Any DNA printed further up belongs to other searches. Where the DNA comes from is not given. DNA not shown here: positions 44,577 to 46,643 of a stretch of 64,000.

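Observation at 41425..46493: MIO ammonia-lyase/aminomutase co-oriented with hisS and divergent from an N-terminally extended KamA-type radical-SAM aminomutase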

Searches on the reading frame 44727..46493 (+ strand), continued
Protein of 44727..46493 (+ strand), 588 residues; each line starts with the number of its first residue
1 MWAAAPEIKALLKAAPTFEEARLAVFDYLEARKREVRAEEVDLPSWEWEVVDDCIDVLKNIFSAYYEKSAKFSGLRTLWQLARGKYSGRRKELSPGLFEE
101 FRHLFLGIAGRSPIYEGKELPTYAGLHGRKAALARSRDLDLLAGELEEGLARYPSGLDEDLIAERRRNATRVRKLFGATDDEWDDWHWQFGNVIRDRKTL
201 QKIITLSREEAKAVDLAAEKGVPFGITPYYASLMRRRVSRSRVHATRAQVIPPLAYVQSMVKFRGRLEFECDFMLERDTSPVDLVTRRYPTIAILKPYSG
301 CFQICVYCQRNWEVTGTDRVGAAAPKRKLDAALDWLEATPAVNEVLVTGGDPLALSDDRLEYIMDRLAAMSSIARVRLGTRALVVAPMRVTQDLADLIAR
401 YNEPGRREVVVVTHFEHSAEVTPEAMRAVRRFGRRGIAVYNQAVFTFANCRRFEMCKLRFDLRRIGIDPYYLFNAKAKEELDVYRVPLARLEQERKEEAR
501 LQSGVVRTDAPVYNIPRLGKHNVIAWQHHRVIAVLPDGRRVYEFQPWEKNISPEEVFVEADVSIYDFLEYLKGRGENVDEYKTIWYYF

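Call 52: fold_search(model_id=the predicted structure, library=pdb)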
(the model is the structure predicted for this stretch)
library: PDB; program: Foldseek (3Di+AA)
matches with E <= 10: 1034; with E <= 0.001: 20
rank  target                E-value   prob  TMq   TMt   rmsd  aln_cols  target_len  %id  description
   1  2a5h_B                4.9e-23  1.00  0.53  0.75   8.3       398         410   28  2.1 Angstrom X-ray crystal structure of lysine-2,3-aminomutase from Clostridium subterminale SB4, with Michaelis analo (released 2005-10-04)
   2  2a5h_A                2.4e-22  1.00  0.53  0.75   8.3       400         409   28  2.1 Angstrom X-ray crystal structure of lysine-2,3-aminomutase from Clostridium subterminale SB4, with Michaelis analo (released 2005-10-04)
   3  6efn                  3.1e-05  1.00  0.29  0.43  12.7       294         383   12  Structure of a RiPP maturase, SkfB (released 2018-10-24)
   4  5vsl_A                5.4e-05  1.00  0.29  0.59   4.1       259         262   12  Crystal structure of viperin with bound [4Fe-4S] cluster and S-adenosylhomocysteine (SAH) (released 2017-06-14)
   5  6q2p_A                7.3e-05  1.00  0.29  0.54   6.0       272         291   12  Crystal structure of mouse viperin bound to cytidine triphosphate and S-adenosylhomocysteine (released 2020-01-22)
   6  6q2p_B                2.1e-04  1.00  0.28  0.53   9.8       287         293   11  Crystal structure of mouse viperin bound to cytidine triphosphate and S-adenosylhomocysteine (released 2020-01-22)
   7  5vsl_B                2.3e-04  1.00  0.28  0.59   4.3       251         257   10  Crystal structure of viperin with bound [4Fe-4S] cluster and S-adenosylhomocysteine (SAH) (released 2017-06-14)
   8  5vsm_A                2.7e-04  1.00  0.28  0.58   4.7       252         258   10  Crystal structure of viperin with bound [4Fe-4S] cluster, 5'-deoxyadenosine, and L-methionine (released 2017-06-14)
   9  6q2q_A                3.1e-04  1.00  0.28  0.52   6.1       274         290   12  Crystal structure of mouse viperin bound to uridine triphosphate and S-adenosylhomocysteine (released 2020-01-22)
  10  6fz6_A                3.1e-04  1.00  0.28  0.45   5.3       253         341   18  Crystal Structure of a radical SAM methyltransferase from Sphaerobacter thermophilus (released 2019-04-10)
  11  9ccb                  4.5e-04  1.00  0.24  0.33   4.1       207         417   13  X-ray crystal structure of methyl-coenzyme M reductase glutamine methylase (MgmA) from Methanothermobacter marburgensis  (released 2025-01-01)
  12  7n7h                  5.5e-04  1.00  0.29  0.56   4.1       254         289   12  X-ray crystal structure of Viperin-like enzyme from Nematostella vectensis (released 2021-07-07)
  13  7qbv_D                5.5e-04  1.00  0.24  0.33   8.1       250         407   14  B12-dependent radical SAM methyltransferase, Mmp10 with [4Fe-4S] cluster, cobalamin, and S-adenosyl-L-homocysteine bou (released 2022-02-02)
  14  7qbu_A                7.3e-04  1.00  0.28  0.37   5.5       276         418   12  B12-dependent radical SAM methyltransferase, Mmp10 with [4Fe-4S] cluster, cobalamin, and S-methyl-5'-thioadenosine bou (released 2022-02-02)
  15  6b4c_K                8.5e-04  1.00  0.27  0.57  13.7       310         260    9  Structure of Viperin from Trichoderma virens (released 2018-07-25)
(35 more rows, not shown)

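Call 66: search_protein_families(library=pfam, alignment_id=A5, max_evalue=0.00001)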
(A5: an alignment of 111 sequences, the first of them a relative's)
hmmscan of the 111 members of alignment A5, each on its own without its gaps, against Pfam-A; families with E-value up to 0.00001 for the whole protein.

A. member 1, L001:6179-7708:- (509 aa): 1 family
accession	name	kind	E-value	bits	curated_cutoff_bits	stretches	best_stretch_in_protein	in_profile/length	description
PF00221.24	Lyase_aromatic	-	7.9e-168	559.4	27.3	1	9-470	1-466/466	Aromatic amino acid lyase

B. families by the number of members that match (of 111 scanned): 147 families (the first 25 are shown)
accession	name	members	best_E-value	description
PF11751.14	PorP_SprF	6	5.4e-63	Type IX secretion system membrane protein PorP/SprF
PF08282.18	Hydrolase_3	5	2e-51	haloacid dehalogenase-like hydrolase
PF05116.19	S6PP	5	2.1e-14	Sucrose-6F-phosphate phosphohydrolase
PF00106.31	adh_short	3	1.9e-46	short chain dehydrogenase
PF13426.13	PAS_9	3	7e-39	PAS domain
PF13561.12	adh_short_C2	3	2.9e-31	Enoyl-(Acyl carrier protein) reductase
PF02518.31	HATPase_c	3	1.5e-29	Histidine kinase-, DNA gyrase B-, and HSP90-like ATPase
PF00989.32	PAS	3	2e-29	PAS fold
PF05222.21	AlaDh_PNT_N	3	1.3e-25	Alanine dehydrogenase/PNT, N-terminal domain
PF08448.16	PAS_4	3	5.4e-21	PAS fold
PF01408.29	GFO_IDH_MocA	3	1.1e-18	Oxidoreductase family, NAD-binding Rossmann fold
PF08659.16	KR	3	1.8e-13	KR domain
PF18962.6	Por_Secre_tail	3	6.9e-11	Secretion system C-terminal sorting domain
PF00702.32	Hydrolase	3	4.6e-08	haloacid dehalogenase-like hydrolase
PF01262.27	AlaDh_PNT_C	3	5.5e-08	Alanine dehydrogenase/PNT, C-terminal domain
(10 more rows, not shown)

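Call 77: search_protein_families(library=ncbifam, proteins=[P0031, P0068, P0115], max_evalue=1e-20)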
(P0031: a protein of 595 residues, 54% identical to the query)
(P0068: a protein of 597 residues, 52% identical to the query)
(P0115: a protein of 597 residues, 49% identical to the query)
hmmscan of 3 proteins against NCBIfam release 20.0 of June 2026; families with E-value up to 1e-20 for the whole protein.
P0031 (595 aa): 6 families
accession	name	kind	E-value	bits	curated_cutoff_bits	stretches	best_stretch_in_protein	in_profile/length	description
TIGR00238.1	TIGR00238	subfamily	6.3e-94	314.6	199.2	1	183-526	7-331/331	KamA family radical SAM protein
TIGR04368.1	Glu_2_3_NH3_mut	equivalog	5.1e-69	232.8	650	1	137-495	4-342/404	glutamate 2,3-aminomutase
TIGR03820.1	lys_2_3_AblA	equivalog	6.2e-55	186.6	525.4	1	187-497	4-300/417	lysine 2,3-aminomutase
TIGR04468.1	arg_2_3_am_muta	equivalog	3.7e-50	170.9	600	1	189-482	1-281/351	arginine 2,3-aminomutase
TIGR03822.1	AblA_like_2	hypoth_equivalog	2.5e-41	141.8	396.25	1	218-515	18-300/321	lysine-2,3-aminomutase-like protein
TIGR03821.1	EFP_modif_epmB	equivalog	1.8e-32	112.6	369.3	1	193-493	1-284/321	EF-P beta-lysylation protein EpmB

P0068 (597 aa): 6 families
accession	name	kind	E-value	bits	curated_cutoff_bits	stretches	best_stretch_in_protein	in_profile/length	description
TIGR00238.1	TIGR00238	subfamily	7e-99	330.9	199.2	1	180-528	2-331/331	KamA family radical SAM protein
TIGR04368.1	Glu_2_3_NH3_mut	equivalog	5.7e-74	249.1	650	1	138-497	3-342/404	glutamate 2,3-aminomutase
TIGR03820.1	lys_2_3_AblA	equivalog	1.9e-63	214.6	525.4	1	187-499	2-300/417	lysine 2,3-aminomutase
TIGR04468.1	arg_2_3_am_muta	equivalog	1e-54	185.9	600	1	191-482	1-279/351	arginine 2,3-aminomutase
TIGR03822.1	AblA_like_2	hypoth_equivalog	4.2e-41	141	396.25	1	213-505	11-288/321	lysine-2,3-aminomutase-like protein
TIGR03821.1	EFP_modif_epmB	equivalog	1.6e-39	135.8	369.3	1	198-509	4-298/321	EF-P beta-lysylation protein EpmB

P0115 (597 aa): 6 families
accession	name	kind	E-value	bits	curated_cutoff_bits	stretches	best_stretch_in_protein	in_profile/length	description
TIGR00238.1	TIGR00238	subfamily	2.9e-100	335.5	199.2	1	181-528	3-331/331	KamA family radical SAM protein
TIGR04368.1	Glu_2_3_NH3_mut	equivalog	4.3e-71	239.6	650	1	136-496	1-341/404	glutamate 2,3-aminomutase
TIGR03820.1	lys_2_3_AblA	equivalog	7.5e-61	206.1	525.4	1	188-499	3-300/417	lysine 2,3-aminomutase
TIGR04468.1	arg_2_3_am_muta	equivalog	1.7e-53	181.9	600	1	191-484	1-281/351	arginine 2,3-aminomutase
TIGR03821.1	EFP_modif_epmB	equivalog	1.2e-40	139.5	369.3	1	198-529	4-310/321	EF-P beta-lysylation protein EpmB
TIGR03822.1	AblA_like_2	hypoth_equivalog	1.5e-39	136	396.25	1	219-515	17-298/321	lysine-2,3-aminomutase-like protein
